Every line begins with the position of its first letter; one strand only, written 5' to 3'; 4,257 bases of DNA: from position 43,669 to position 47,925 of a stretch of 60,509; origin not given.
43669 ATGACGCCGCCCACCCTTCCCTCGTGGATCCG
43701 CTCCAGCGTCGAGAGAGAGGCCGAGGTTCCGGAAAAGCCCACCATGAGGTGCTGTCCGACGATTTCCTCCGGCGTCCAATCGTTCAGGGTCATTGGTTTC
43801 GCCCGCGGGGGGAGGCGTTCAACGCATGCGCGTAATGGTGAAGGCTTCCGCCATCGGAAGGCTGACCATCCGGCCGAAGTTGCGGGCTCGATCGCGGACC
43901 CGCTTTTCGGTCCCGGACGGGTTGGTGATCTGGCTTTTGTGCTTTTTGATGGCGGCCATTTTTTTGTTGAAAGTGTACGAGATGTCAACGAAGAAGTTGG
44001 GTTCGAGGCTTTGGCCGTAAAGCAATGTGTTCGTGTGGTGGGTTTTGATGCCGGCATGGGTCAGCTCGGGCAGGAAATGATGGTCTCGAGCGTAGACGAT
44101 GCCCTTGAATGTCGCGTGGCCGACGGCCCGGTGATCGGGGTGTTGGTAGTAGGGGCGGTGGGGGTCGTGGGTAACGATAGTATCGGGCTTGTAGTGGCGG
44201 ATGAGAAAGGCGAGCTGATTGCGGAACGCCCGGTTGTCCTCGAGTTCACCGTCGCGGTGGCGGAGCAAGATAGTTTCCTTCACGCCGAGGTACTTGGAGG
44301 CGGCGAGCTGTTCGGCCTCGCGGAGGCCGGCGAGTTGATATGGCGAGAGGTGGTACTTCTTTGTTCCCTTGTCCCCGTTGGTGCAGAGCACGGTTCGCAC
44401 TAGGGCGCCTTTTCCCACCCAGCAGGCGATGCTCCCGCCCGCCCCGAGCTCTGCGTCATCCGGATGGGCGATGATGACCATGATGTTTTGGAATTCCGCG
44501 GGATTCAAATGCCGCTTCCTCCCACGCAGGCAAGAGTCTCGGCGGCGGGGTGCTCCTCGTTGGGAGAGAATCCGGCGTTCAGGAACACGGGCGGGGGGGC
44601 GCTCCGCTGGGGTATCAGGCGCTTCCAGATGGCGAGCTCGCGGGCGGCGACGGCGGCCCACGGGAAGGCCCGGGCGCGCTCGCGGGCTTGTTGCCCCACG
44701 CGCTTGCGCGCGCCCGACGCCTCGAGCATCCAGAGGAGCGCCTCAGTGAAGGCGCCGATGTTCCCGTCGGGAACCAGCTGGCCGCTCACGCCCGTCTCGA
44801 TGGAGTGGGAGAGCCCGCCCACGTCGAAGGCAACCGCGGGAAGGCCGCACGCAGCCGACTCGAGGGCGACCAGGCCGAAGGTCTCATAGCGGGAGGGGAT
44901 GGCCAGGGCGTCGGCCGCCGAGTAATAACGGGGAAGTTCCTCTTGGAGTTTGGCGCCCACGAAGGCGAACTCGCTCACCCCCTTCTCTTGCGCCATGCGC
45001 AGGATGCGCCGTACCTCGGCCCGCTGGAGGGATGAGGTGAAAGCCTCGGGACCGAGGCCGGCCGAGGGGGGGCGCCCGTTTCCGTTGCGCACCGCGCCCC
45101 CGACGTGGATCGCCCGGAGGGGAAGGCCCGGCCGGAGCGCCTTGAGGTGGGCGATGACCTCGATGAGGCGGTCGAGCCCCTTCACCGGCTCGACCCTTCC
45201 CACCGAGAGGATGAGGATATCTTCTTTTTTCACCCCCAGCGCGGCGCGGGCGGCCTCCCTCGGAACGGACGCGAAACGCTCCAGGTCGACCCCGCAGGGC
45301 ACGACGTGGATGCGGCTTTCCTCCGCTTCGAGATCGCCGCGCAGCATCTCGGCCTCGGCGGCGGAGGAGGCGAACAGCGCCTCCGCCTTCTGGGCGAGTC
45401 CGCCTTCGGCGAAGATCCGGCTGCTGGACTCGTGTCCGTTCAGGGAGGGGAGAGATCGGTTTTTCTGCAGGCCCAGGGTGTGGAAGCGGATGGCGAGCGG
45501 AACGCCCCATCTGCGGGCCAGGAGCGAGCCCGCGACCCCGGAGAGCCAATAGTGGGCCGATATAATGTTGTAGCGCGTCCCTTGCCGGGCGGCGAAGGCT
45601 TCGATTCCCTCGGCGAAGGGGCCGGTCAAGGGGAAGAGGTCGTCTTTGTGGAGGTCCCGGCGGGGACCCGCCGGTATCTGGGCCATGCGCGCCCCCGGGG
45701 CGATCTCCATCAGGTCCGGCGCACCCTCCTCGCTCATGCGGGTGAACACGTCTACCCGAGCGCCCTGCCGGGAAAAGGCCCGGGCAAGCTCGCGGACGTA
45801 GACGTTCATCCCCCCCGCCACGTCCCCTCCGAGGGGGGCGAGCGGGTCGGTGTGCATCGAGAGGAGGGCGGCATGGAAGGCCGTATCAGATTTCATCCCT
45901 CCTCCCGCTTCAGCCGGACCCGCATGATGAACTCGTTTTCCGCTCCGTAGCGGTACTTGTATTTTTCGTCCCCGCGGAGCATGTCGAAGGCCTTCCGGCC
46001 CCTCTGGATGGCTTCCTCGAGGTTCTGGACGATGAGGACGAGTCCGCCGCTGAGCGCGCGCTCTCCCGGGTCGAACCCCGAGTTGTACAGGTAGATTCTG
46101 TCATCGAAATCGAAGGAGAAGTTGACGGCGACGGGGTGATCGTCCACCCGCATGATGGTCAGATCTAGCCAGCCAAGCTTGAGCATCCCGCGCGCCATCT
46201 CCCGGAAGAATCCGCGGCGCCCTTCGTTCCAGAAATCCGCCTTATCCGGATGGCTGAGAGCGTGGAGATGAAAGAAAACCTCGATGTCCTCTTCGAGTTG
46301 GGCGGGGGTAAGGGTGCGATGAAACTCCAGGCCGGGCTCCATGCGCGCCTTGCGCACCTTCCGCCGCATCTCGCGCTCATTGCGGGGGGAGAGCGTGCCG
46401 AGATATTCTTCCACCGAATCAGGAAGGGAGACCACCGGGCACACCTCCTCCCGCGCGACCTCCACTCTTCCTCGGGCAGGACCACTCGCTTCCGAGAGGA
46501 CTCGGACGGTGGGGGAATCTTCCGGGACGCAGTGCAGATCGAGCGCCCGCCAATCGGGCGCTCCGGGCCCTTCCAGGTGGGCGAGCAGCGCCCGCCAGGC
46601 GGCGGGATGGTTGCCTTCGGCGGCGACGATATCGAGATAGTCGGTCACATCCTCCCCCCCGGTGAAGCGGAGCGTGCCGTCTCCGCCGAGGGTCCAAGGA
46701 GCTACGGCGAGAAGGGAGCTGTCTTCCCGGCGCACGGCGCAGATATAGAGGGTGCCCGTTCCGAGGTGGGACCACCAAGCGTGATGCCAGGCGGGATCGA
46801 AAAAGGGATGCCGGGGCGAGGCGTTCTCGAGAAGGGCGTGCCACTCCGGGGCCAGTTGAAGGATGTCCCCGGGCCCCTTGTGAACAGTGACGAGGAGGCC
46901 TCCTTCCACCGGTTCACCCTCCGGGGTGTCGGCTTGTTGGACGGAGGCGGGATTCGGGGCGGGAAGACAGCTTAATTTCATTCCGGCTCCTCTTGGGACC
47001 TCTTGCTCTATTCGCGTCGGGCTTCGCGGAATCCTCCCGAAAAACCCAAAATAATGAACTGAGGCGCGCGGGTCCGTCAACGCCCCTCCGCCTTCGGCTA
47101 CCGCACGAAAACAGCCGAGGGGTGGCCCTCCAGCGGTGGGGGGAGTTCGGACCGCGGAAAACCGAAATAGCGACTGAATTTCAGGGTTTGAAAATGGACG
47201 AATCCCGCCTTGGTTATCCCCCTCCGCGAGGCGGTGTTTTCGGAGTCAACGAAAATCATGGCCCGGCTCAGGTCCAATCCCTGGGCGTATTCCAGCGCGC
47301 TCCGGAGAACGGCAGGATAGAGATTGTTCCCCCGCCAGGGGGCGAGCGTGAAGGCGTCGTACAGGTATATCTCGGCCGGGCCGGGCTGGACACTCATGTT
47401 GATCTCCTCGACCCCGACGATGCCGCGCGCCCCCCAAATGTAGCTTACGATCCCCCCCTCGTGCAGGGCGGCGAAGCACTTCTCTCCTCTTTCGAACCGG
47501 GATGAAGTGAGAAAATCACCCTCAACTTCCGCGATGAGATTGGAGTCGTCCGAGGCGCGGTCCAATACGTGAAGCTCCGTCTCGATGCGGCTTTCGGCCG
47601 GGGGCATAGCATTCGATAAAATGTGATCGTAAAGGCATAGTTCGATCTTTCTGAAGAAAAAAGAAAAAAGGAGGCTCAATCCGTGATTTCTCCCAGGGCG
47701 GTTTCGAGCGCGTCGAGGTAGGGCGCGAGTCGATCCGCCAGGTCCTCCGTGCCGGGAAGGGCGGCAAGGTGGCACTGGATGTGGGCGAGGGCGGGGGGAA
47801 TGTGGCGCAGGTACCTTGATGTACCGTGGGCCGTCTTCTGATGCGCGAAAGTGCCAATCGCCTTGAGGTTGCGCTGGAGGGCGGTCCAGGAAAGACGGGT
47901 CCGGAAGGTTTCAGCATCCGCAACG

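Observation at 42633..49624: Seven-gene operon combining MshA-like GT4, MshB-like PIG-L deacetylase, two GNAT-fold acyltransferases, a sugar kinase, a TIM-barrel isomerase and NagZ: a mycothiol-like glycoside pathway without a Cys ligase?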

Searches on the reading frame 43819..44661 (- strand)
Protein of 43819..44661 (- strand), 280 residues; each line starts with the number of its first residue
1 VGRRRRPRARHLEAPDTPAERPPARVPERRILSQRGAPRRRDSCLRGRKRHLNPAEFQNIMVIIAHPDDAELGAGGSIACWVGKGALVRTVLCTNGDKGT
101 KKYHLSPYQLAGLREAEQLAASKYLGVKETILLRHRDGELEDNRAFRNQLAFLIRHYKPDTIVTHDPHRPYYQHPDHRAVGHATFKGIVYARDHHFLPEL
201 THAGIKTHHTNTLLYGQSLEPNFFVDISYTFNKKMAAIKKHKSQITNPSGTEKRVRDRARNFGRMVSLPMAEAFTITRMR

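Call 4: search_protein_families(library=pfam, proteins=[window:43819-44661:-], max_evalue=0.01)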
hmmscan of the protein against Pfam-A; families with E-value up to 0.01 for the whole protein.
window:43819-44661:- (280 aa): 1 family
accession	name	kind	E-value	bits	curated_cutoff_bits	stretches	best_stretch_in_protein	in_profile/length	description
PF02585.22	PIG-L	-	4.3e-31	108.5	28.2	1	61-185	1-126/129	GlcNAc-PI de-N-acetylase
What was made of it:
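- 43819..44508 (-): Gene 6: PIG-L/LmbE zinc deacetylase (229 aa). Its TTGA start overlaps the GT4 stop. PF02585 at 4.3e-31 (call 4).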

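Call 5: search_protein_families(library=ncbifam, proteins=[window:43819-44661:-], max_evalue=0.01)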
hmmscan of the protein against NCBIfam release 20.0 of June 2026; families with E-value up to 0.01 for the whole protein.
window:43819-44661:- (280 aa): 4 families
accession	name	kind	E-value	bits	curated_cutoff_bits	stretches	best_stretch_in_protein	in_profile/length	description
TIGR04001.1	thiol_BshB1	equivalog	1.6e-29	103.2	182.5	1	60-277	4-221/226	bacillithiol biosynthesis deacetylase BshB1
TIGR04000.1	thiol_BshB2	equivalog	1.5e-22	80.4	195.25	1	59-247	2-187/217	bacillithiol biosynthesis deacetylase BshB2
TIGR03445.1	mycothiol_MshB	equivalog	1.3e-12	48.2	224.35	1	62-193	2-157/284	N-acetyl-1-D-myo-inositol-2-amino-2-deoxy-alpha-D-glucopyranoside deacetylase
TIGR03446.1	mycothiol_Mca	equivalog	9.9e-10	38.5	277.15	1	60-229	3-187/283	mycothiol conjugate amidase Mca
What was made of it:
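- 43819..44508 (-): BshB1 gives 103 bits (cutoff 182) and MshB 48 bits (cutoff 224) (call 5).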

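Call 56: search_solved_structures(query=window:43819-44508:-, max_evalue=0.001, show_alignments=1)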
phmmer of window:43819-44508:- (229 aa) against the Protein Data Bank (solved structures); distinct sequences matched with E-value up to 0.001: 12.
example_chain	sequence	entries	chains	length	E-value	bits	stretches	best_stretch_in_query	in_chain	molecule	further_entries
8bgn_A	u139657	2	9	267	9e-33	116.9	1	5-225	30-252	Diacetylchitobiose deacetylase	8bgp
8bgo_A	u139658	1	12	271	9.5e-33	116.8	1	5-225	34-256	Diacetylchitobiose deacetylase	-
3wl4_A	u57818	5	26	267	3.4e-31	111.7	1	6-223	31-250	Uncharacterized protein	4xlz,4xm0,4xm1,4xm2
3we7_A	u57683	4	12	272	1e-28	103.7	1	6-225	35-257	Putative uncharacterized protein PH0499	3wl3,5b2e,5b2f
5bmo_A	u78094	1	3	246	8.8e-26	94.1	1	3-159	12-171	Putative uncharacterized protein LnmX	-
2ixd_A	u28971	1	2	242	3.3e-13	52.9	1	9-199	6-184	LMBE-RELATED PROTEIN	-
6p2t_A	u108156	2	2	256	1.6e-09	40.9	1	9-195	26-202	N-acetyl-alpha-D-glucosaminyl L-malate deacetylase 1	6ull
1q7t_A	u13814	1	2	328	2.1e-09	40.5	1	5-130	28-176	hypothetical protein Rv1170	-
1uan_A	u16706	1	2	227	2.2e-09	40.4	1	8-201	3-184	hypothetical protein TT1542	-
4ewl_A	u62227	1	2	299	2.2e-09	40.4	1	6-130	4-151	1D-myo-inositol 2-acetamido-2-deoxy-alpha-D-glucopyranoside deacetylase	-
1q74_A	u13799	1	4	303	2.3e-09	40.3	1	6-130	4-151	1D-myo-inositol 2-acetamido-2-deoxy-alpha-D-glucopyranoside Deacetylase (MshB)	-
5cgz_A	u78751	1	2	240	1.2e-05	28.2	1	8-188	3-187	4-oxalmesaconate hydratase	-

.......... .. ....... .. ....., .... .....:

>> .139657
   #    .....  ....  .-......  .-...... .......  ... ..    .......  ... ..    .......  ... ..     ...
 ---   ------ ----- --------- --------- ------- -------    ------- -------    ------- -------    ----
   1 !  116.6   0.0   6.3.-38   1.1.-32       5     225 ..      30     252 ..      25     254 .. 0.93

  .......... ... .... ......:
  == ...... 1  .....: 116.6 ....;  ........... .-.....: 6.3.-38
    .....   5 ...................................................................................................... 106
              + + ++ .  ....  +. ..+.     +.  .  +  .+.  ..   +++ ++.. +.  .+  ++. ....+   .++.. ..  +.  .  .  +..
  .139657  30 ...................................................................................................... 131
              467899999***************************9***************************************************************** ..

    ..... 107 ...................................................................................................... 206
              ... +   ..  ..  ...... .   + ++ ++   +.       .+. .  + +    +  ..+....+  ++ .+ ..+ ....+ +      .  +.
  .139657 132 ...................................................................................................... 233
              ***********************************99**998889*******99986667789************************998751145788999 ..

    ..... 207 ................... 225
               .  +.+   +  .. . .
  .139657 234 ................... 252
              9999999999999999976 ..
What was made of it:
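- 43819..44508 (-): BshB-type proteins give 41-53 bits and MshB 40 bits (call 56).
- On MshB / BshB (mycothiol or bacillithiol deacetylases): Against solved structures, BshB-type proteins give 41-53 bits, MshB 40 bits and Dac 104-117 bits (call 56).
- Closest known: Bacillithiol biosynthesis. Different: The PIG-L is well below the BshB cutoffs (calls 5, 56).
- The PIG-L is nearest to a catabolic chitobiose deacetylase (call 56). The PIG-L is closest to diacetylchitobiose deacetylase (call 56). The PIG-L scores only 40-53 bits against solved BshB and MshB proteins (call 56).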

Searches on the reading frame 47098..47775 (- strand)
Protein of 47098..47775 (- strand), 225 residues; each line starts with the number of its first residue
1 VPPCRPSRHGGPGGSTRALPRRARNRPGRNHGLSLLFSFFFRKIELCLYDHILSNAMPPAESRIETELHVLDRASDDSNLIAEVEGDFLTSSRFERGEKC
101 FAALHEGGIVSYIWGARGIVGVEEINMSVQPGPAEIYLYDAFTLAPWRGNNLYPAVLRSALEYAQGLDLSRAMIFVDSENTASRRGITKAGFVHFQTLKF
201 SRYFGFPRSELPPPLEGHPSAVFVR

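Call 4: search_protein_families(library=pfam, proteins=[window:47098-47775:-], max_evalue=0.01)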
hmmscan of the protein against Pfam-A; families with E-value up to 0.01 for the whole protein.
window:47098-47775:- (225 aa): 2 families
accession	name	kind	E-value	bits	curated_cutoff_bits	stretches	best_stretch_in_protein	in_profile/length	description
PF13302.13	Acetyltransf_3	-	4e-05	24.8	25.4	1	118-193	67-138/138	Acetyltransferase (GNAT) domain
PF00583.31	Acetyltransf_1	-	0.00034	21.3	20.7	1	94-192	29-116/116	Acetyltransferase (GNAT) family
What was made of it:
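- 47098..47679 (-): Gene 3: small single-domain GNAT (193 aa). Its TTGA start overlaps the kinase stop. Probably an acetyl-CoA-dependent N-acetyltransferase. Pfam hits are weak: Acetyltransf_3 and Acetyltransf_1 (call 4).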

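Call 5: search_protein_families(library=ncbifam, proteins=[window:47098-47775:-], max_evalue=0.01)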
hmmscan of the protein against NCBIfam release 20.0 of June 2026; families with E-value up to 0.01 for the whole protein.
window:47098-47775:- (225 aa): 0 families

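Call 57: search_solved_structures(query=window:47098-47679:-, max_evalue=5, show_alignments=1)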
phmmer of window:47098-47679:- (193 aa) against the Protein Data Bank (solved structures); distinct sequences matched with E-value up to 5: 10.
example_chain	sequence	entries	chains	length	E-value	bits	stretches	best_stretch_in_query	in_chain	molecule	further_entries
5k9n_A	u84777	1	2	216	0.037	16.9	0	115-184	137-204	Polyamine N acetyltransferase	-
4dxo_A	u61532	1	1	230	0.079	15.8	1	88-175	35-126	LEA X(6) GFP-LIKE PROTEINS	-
7ciu_A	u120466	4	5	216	0.095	15.6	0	115-184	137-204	Agmatine N-acetyltransferase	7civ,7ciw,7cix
4dxn_A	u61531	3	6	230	0.32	13.9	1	88-175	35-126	LEAST EVOLVED ANCESTOR (LEA) GFP-LIKE PROTEINS | LEA Q38A GFP-LIKE PROTEINS | Kaede-type Fluorescent Protein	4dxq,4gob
2vzx_A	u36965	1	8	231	0.34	13.8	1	87-175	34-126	Green fluorescent protein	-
4dxp_A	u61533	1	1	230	0.44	13.4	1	88-175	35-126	LEA X121 GFP-LIKE PROTEINS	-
4dxi_A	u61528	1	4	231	0.95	12.3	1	88-175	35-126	GREEN FLUORESCENT PROTEIN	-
4dxm_A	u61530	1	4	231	0.95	12.3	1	88-175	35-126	GREEN FLUORESCENT PROTEIN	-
1on0_A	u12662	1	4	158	1.6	11.6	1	85-162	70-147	YycN protein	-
7ew8_A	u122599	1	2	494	2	11.3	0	126-187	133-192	ANK_REP_REGION domain-containing protein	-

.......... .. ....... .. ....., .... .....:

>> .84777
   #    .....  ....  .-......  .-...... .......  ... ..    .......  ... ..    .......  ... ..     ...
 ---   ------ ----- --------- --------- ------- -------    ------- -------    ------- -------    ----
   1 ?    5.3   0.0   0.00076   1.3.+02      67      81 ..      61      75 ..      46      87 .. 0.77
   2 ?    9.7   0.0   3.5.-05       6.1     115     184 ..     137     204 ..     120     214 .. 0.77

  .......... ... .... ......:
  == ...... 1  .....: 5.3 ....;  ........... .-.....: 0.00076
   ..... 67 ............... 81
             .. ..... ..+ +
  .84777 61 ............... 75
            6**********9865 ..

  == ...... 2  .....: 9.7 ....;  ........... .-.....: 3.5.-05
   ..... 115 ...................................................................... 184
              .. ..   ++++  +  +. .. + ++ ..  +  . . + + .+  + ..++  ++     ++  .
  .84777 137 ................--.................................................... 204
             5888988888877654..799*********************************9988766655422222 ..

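Call 72: find_homologous_proteins(query=window:47098-47679:-, max_evalue=0.001)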
Query window:47098-47679:- (193 aa): 49 proteins with E <= 0.001 among 116 candidates.
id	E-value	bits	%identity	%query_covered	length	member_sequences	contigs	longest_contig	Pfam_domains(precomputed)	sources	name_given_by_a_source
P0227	9.3e-109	379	87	100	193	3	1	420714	-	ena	-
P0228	9.4e-108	376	87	100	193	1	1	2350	PF00583.32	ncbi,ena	-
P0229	1.1e-106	373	99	88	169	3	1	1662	PF13302.14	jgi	jgi:GNAT superfamily N-acetyltransferase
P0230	1.8e-83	297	68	100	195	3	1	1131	PF00583.32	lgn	-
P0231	2.6e-79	283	66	100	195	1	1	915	PF00583.32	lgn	-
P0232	7.6e-74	265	63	100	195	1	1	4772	-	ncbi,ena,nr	ncbi:MAG: GNAT family protein [bacterium]|nr:GNAT family protein [bacterium]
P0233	8.0e-74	265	60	99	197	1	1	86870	PF00583.32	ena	-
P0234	1.1e-73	265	61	99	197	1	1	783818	PF00583.32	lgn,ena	-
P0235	1.1e-72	262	60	99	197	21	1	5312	PF00583.32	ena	-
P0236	1.1e-72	262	61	99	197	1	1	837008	PF00583.32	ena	-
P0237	1.3e-72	261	63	99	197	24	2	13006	PF00583.32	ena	-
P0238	1.5e-72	261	61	99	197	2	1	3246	PF00583.32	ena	-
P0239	2.0e-72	261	60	99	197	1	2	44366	PF00583.32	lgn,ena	-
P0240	4.0e-72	260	61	99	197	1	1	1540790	PF00583.32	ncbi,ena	-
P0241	1.0e-71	259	60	99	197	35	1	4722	PF00583.32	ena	-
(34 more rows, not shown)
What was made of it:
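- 47098..47679 (-): The family is small, 49 clusters, all in this lineage (call 72).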

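Call 80: predict_structure(alignment_id=A3)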
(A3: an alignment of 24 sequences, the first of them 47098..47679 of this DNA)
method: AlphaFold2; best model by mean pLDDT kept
length: 193 residues; sequences in the alignment: 24
mean_pLDDT: 93.4   pTM: 0.89
mean pLDDT of the five models: 93.4, 93.2, 92.9, 92.6, 91.8
residues with pLDDT >= 90: 168; 70-90: 17; 50-70: 8; < 50: 0
segments of 3 or more residues with pLDDT < 50: none
pLDDT, mean of each block of 10 residues (from residue 1): 61 96 95 97 94 94 97 97 97 92 98 95 98 98 96 98 94 84 96 92
secondary structure, 60 per line:
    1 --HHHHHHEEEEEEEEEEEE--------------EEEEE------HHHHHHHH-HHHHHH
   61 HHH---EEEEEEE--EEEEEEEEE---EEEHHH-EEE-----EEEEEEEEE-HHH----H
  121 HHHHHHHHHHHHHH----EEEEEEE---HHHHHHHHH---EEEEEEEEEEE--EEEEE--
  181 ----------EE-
elements in order: H3-8 E9-20 E35-39 H46-53 H55-63 E67-73 E76-84 E88-90 E95-97 E103-111 H120-134 E139-145 H149-157 E161-171 E174-178
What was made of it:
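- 47098..47679 (-): The AF2 model has pLDDT 93.4 (call 80).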

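Call 82: fold_search(model_id=the predicted structure, library=pdb)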
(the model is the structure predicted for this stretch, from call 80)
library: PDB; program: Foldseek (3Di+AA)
matches with E <= 10: 1065; with E <= 0.001: 127
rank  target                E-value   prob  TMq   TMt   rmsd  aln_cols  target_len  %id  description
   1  6wqb                  2.0e-06  1.00  0.58  0.41   4.0       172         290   13  Crystal structure of VipF from Legionella hackeliae in complex with acetyl-CoA (released 2021-11-10)
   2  7q3a_A                3.3e-06  1.00  0.58  0.35   6.2       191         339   15  Crystal structure of MAB_4324 a tandem repeat GNAT from Mycobacterium abscessus (released 2022-05-04)
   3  7q3a_B                3.7e-06  1.00  0.58  0.35   6.2       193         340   14  Crystal structure of MAB_4324 a tandem repeat GNAT from Mycobacterium abscessus (released 2022-05-04)
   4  6wqc                  5.9e-06  1.00  0.59  0.40   4.7       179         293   13  Crystal structure of VipF from Legionella hackeliae in complex with CoA (released 2021-11-10)
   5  3frm_A                7.5e-06  1.00  0.51  0.40   5.0       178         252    9  The crystal structure of a functionally unknown conserved protein from Staphylococcus epidermidis ATCC 12228. (released 2009-01-27)
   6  3tt2                  8.9e-06  1.00  0.61  0.39   6.6       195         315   14  Crystal Structure of GCN5-related N-Acetyltransferase from Sphaerobacter thermophilus (released 2011-10-05)
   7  7wx5                  1.3e-05  1.00  0.57  0.40   5.6       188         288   12  a Legionella acetyltransferase effector VipF (released 2023-02-22)
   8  3frm_C                1.3e-05  1.00  0.49  0.39   6.0       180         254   12  The crystal structure of a functionally unknown conserved protein from Staphylococcus epidermidis ATCC 12228. (released 2009-01-27)
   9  7wx6                  1.4e-05  1.00  0.52  0.39   5.4       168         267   14  A Legionella acetyltransferase VipF (released 2022-09-14)
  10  3iwg_B                1.7e-05  1.00  0.48  0.36   5.8       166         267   19  Acetyltransferase from GNAT family from Colwellia psychrerythraea. (released 2009-09-15)
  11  3frm_D                1.8e-05  1.00  0.52  0.42   4.8       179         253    9  The crystal structure of a functionally unknown conserved protein from Staphylococcus epidermidis ATCC 12228. (released 2009-01-27)
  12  1ozp                  2.5e-05  1.00  0.56  0.39   4.9       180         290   15  Crystal Structure of Rv0819 from Mycobacterium tuberculosis MshD-Mycothiol Synthase Acetyl-Coenzyme A Complex. (released 2003-09-09)
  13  3iwg_A                2.5e-05  1.00  0.49  0.37   6.0       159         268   18  Acetyltransferase from GNAT family from Colwellia psychrerythraea. (released 2009-09-15)
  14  2wpw_C                2.7e-05  1.00  0.50  0.33   5.5       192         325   12  Tandem GNAT protein from the clavulanic acid biosynthesis pathway (without AcCoA) (released 2009-12-29)
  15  7wx7                  3.7e-05  1.00  0.61  0.43   5.2       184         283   11  complex of a legionella acetyltransferase VipF and COA/ACO (released 2023-02-22)
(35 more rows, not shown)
